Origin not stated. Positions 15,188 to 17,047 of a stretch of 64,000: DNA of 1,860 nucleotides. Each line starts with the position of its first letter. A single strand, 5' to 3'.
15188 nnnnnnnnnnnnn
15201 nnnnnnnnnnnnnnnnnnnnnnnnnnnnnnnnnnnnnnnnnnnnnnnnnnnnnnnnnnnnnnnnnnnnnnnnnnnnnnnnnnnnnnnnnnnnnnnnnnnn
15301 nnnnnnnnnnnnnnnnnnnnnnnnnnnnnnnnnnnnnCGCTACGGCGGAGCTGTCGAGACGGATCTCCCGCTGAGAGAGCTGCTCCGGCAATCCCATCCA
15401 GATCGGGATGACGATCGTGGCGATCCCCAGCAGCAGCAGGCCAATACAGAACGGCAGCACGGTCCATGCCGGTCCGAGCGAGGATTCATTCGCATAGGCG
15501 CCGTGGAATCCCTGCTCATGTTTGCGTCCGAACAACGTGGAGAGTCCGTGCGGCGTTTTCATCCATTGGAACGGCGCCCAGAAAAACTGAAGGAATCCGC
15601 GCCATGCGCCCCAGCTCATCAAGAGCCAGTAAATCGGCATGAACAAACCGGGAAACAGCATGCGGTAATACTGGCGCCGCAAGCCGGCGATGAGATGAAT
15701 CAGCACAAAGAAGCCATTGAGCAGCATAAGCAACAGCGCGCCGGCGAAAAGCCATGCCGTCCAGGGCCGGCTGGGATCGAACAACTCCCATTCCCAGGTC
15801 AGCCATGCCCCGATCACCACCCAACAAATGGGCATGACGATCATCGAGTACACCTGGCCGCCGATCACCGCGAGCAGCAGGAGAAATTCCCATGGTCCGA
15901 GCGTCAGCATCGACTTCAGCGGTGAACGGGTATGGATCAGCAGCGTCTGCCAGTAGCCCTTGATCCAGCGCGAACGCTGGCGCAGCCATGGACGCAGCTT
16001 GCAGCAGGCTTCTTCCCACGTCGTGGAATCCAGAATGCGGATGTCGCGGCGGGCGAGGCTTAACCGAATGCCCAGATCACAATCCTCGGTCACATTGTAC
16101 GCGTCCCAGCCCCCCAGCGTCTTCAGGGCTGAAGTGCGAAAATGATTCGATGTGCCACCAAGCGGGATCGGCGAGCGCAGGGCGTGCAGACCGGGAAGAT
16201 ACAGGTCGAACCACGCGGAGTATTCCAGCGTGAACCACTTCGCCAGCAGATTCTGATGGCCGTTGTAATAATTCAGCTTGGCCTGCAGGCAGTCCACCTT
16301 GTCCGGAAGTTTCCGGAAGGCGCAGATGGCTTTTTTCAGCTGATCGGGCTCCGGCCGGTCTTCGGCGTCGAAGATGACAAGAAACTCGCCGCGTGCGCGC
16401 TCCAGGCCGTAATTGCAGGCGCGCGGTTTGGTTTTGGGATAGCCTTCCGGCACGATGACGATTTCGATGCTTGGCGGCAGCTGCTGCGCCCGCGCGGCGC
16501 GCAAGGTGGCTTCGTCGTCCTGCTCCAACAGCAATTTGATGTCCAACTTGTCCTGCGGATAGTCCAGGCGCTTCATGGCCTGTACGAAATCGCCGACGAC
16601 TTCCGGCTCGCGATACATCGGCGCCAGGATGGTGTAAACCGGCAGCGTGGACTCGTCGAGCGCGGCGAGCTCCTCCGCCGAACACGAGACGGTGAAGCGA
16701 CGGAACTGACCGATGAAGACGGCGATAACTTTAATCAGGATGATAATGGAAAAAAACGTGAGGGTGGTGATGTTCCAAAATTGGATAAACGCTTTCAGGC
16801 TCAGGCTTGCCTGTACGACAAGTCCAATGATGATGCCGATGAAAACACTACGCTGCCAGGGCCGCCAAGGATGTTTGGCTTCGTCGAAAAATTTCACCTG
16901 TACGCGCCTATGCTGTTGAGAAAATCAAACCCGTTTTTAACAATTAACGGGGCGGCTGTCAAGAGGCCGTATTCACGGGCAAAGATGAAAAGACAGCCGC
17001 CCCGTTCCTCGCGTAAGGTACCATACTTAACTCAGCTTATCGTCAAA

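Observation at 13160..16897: Single-polypeptide fusion of a processive GT2 polysaccharide synthase with a ~700-aa extracytoplasmic glycoside-hydrolase-like domain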

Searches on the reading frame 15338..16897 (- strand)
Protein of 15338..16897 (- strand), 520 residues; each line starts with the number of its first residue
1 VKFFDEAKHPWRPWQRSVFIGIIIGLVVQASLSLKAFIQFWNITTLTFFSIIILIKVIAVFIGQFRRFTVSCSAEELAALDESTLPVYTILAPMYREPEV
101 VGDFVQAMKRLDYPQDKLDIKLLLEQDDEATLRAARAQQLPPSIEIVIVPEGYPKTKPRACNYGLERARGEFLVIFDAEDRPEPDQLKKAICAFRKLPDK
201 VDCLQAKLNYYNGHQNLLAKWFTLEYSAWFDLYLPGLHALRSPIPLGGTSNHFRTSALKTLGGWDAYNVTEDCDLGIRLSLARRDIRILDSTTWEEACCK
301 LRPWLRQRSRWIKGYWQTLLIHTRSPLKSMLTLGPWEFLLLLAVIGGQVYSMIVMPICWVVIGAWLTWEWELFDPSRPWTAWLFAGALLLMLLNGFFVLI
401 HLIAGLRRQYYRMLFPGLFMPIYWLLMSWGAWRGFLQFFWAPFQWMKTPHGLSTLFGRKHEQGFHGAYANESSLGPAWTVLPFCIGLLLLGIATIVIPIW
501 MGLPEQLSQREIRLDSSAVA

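Call 40: search_solved_structures(query=window:15338-16897:-, max_evalue=0.01, show_alignments=2)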
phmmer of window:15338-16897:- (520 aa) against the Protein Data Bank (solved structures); distinct sequences matched with E-value up to 0.01: 7.
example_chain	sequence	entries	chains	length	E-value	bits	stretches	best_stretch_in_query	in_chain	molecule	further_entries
6yv7_B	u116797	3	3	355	8.3e-08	34.5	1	80-191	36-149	Glycosyl transferase, family 2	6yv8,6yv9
6yv7_A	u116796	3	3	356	8.3e-08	34.5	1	80-191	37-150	Glycosyl transferase, family 2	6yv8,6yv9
5ej1_A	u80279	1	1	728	5.3e-05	25.2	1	80-322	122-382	Putative cellulose synthase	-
4hg6_A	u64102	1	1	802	6.1e-05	25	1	80-322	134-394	Cellulose Synthase Subunit A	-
4p00_A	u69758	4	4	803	6.1e-05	25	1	80-322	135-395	Cellulose Synthase A subunit | Cellulose Synthase subunit A | Putative cellulose synthase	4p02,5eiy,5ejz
9jma_A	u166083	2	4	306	0.0022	19.9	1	89-190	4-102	GalNAc(5)-diNAcBac-PP-undecaprenol beta-1,3-glucosyltransferase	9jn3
5tze_C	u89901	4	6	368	0.0055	18.6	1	88-212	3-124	Glycosyl transferase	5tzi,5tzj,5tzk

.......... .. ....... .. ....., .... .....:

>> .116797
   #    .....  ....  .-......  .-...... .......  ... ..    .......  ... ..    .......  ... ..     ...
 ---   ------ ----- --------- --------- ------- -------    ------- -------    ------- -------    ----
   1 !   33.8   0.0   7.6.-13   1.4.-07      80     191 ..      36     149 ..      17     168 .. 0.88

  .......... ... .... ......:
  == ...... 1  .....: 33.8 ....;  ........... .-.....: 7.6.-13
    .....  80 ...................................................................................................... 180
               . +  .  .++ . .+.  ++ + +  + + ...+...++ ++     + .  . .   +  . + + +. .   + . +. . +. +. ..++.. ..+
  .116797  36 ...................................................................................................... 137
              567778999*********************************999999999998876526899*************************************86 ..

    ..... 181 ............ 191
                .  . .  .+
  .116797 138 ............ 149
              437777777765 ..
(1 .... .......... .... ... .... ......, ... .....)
